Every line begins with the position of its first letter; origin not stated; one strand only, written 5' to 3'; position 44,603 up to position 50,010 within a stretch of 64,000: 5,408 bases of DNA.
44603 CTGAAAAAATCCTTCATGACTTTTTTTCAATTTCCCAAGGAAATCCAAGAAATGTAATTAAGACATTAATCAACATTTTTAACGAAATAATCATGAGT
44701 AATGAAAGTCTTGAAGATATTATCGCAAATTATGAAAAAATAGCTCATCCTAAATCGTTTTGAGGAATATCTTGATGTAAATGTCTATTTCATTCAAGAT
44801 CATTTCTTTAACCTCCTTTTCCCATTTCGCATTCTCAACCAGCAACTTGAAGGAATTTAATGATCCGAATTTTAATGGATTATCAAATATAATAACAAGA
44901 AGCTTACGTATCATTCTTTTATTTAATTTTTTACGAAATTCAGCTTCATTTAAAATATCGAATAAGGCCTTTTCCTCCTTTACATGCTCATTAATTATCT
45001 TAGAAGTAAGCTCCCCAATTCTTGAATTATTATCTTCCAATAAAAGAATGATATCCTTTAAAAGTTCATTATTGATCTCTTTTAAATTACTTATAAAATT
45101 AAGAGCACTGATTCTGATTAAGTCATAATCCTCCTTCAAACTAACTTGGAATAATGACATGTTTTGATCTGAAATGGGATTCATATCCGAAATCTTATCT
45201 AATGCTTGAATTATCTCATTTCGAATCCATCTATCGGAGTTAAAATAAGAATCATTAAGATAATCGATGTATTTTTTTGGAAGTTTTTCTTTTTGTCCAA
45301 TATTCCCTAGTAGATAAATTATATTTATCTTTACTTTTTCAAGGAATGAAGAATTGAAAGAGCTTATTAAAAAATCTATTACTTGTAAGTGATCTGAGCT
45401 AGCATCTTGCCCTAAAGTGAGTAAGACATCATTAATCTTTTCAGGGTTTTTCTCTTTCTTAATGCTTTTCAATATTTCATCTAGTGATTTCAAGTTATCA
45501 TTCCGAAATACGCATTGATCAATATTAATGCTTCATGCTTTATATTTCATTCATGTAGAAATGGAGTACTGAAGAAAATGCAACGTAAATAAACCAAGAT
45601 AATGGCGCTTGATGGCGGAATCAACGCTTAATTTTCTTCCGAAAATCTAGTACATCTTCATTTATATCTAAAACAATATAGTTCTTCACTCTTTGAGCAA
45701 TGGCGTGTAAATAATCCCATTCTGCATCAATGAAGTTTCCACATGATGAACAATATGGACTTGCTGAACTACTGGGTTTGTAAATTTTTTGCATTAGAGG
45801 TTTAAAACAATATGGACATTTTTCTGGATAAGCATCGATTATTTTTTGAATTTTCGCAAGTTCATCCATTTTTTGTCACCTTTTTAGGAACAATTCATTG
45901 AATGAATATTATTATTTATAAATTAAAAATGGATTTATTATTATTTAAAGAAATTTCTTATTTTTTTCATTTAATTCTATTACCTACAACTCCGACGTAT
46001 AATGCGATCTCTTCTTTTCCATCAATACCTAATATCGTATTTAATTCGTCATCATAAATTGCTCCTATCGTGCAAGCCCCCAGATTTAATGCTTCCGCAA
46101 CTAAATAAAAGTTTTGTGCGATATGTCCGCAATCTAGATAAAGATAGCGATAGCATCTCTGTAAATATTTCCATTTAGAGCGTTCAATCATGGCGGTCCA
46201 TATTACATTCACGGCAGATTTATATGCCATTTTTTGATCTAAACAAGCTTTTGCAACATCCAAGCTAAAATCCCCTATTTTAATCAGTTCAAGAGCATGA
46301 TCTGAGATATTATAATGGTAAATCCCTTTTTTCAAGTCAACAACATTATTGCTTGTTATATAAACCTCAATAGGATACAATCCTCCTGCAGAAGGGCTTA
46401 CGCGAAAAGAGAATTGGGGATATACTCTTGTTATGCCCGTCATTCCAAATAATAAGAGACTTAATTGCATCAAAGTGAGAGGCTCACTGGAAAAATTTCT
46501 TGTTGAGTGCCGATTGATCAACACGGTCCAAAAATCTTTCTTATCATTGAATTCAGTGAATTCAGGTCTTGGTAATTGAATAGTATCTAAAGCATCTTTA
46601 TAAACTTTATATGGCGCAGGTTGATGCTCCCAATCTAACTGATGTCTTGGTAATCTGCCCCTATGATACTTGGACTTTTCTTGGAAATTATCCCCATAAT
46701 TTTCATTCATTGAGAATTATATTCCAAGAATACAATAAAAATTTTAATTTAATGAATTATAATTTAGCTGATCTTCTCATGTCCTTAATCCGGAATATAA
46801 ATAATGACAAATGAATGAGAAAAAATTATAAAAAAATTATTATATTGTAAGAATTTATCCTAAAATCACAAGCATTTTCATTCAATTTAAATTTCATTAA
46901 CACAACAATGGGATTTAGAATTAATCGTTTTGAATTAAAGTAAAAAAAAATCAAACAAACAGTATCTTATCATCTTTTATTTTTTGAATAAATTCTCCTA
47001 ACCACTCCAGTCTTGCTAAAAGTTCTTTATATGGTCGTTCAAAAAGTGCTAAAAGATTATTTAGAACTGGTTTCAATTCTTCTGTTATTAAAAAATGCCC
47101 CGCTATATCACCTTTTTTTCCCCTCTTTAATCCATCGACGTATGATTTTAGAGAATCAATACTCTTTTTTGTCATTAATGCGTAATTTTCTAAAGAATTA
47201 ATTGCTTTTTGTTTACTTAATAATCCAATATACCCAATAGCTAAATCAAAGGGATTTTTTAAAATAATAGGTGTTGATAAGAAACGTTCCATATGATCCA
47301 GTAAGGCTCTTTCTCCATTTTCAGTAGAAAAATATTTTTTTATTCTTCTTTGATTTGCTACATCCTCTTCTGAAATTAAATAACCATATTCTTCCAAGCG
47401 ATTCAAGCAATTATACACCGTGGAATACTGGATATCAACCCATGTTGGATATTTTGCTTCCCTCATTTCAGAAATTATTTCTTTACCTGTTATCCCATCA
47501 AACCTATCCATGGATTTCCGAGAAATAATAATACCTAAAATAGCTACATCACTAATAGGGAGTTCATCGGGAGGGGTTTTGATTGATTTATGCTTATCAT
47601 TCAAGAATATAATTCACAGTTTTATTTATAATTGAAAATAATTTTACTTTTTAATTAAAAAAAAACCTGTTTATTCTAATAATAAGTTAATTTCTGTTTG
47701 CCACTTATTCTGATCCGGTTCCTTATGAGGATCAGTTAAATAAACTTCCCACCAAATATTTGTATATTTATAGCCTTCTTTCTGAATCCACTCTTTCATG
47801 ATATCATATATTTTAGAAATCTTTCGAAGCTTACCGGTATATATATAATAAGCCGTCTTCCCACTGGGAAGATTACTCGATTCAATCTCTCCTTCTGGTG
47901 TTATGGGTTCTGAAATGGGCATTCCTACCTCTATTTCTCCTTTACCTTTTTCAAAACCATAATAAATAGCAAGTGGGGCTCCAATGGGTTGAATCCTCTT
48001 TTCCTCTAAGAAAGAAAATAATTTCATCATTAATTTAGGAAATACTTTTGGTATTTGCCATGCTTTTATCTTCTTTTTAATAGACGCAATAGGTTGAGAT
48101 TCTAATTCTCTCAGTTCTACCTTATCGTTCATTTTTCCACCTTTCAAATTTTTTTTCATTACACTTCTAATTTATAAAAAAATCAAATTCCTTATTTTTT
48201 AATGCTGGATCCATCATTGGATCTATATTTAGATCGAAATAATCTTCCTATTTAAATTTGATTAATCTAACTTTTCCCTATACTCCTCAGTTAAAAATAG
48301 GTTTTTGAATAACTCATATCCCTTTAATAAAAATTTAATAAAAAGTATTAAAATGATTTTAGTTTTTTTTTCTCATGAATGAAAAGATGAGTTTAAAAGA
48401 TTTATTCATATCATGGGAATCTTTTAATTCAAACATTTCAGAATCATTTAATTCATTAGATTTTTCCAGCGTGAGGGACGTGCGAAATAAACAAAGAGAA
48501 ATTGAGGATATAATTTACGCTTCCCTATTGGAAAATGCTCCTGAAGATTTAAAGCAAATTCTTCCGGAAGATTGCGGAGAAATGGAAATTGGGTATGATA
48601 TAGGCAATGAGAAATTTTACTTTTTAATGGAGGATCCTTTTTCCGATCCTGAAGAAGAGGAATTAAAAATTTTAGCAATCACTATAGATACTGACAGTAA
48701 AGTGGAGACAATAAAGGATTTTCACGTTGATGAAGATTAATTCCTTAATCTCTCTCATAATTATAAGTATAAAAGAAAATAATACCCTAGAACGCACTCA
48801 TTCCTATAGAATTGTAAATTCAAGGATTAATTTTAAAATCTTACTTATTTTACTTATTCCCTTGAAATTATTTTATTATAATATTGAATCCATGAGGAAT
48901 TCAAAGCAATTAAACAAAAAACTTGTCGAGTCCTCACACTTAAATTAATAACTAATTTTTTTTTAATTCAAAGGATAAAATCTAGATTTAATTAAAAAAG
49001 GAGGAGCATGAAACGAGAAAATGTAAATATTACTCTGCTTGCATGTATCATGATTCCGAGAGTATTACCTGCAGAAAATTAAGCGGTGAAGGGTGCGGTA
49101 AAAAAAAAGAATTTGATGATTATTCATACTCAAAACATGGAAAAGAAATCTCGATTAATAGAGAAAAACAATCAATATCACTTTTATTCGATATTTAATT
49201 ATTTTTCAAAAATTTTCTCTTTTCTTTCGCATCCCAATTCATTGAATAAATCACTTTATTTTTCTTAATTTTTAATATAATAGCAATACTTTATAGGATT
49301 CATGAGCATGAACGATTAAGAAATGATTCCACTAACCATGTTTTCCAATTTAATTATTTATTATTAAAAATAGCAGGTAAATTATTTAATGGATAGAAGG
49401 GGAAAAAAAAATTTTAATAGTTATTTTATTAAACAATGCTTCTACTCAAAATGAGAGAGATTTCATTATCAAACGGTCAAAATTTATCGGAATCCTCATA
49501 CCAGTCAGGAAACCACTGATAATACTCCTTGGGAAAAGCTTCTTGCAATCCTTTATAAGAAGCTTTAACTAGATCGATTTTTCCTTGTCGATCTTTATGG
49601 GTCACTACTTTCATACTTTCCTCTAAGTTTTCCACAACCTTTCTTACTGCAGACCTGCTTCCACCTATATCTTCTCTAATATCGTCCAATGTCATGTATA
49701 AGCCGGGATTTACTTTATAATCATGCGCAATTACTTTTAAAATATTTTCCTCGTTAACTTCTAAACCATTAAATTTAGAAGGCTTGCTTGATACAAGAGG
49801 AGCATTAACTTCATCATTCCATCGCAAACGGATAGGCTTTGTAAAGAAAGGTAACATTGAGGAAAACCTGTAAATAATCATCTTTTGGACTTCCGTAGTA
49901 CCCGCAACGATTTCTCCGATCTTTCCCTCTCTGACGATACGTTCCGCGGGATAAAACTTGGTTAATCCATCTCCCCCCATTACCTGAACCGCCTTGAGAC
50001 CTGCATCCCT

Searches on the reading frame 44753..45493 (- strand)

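Call 11: search_protein_families(library=pfam, proteins=[window:44753-45493:-], max_evalue=0.001)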
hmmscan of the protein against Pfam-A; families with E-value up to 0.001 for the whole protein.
window:44753-45493:- (247 aa): 1 family
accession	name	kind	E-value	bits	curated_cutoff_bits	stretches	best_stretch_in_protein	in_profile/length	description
PF13646.12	HEAT_2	-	6.4e-05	23.6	27.7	0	40-129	2-82/88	HEAT repeats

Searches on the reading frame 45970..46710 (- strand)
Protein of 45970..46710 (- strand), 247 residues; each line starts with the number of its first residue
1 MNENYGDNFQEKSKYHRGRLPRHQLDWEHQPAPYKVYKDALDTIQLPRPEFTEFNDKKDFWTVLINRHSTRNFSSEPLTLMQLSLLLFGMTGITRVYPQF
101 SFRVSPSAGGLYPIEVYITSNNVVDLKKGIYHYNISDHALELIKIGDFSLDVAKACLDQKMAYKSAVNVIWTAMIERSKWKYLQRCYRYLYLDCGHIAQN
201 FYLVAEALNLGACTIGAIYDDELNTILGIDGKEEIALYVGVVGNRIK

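Call 11: search_protein_families(library=pfam, proteins=[window:45970-46710:-], max_evalue=0.001)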
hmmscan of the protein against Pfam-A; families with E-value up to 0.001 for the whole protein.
window:45970-46710:- (247 aa): 1 family
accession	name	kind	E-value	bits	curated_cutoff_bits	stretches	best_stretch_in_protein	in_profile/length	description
PF00881.29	Nitroreductase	-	6.7e-28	98.4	23.5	1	66-241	3-165/167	Nitroreductase family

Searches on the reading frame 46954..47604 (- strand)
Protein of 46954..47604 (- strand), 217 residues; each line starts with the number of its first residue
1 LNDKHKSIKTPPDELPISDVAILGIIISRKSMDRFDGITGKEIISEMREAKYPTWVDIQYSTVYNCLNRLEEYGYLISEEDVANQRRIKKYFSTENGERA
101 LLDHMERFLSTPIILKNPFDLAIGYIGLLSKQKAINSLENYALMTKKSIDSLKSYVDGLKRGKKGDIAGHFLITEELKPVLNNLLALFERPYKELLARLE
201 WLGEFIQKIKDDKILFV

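Call 11: search_protein_families(library=pfam, proteins=[window:46954-47604:-], max_evalue=0.001)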
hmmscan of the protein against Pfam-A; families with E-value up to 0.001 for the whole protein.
window:46954-47604:- (217 aa): 1 family
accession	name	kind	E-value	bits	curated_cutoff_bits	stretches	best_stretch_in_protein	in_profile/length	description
PF03551.20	PadR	-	1.3e-06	28.8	27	1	39-101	11-73/75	Transcriptional regulator PadR-like family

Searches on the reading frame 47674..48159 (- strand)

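Call 11: search_protein_families(library=pfam, proteins=[window:47674-48159:-], max_evalue=0.001)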
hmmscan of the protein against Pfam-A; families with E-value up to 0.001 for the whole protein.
window:47674-48159:- (162 aa): 2 families
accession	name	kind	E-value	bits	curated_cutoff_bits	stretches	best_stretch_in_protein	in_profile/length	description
PF06445.20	GyrI-like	-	5.2e-11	43.5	26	1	13-157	2-150/155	GyrI-like small molecule binding domain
PF14526.11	Cass2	-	1.1e-07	32.6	27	1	35-158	27-145/150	Integron-associated effector binding protein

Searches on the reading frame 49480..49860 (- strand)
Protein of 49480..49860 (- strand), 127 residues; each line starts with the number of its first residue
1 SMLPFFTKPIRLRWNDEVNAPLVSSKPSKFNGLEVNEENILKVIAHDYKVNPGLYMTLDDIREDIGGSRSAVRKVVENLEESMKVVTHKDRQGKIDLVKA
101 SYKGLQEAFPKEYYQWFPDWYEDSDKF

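Call 65: search_protein_families(library=pfam, proteins=[window:49480-49860:-], max_evalue=0.01)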
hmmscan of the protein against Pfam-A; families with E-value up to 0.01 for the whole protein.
window:49480-49860:- (127 aa): 0 families
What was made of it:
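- Tried and rejected: The conserved 118-121-aa acidic protein has no Pfam match and no carrier motif (call 65).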
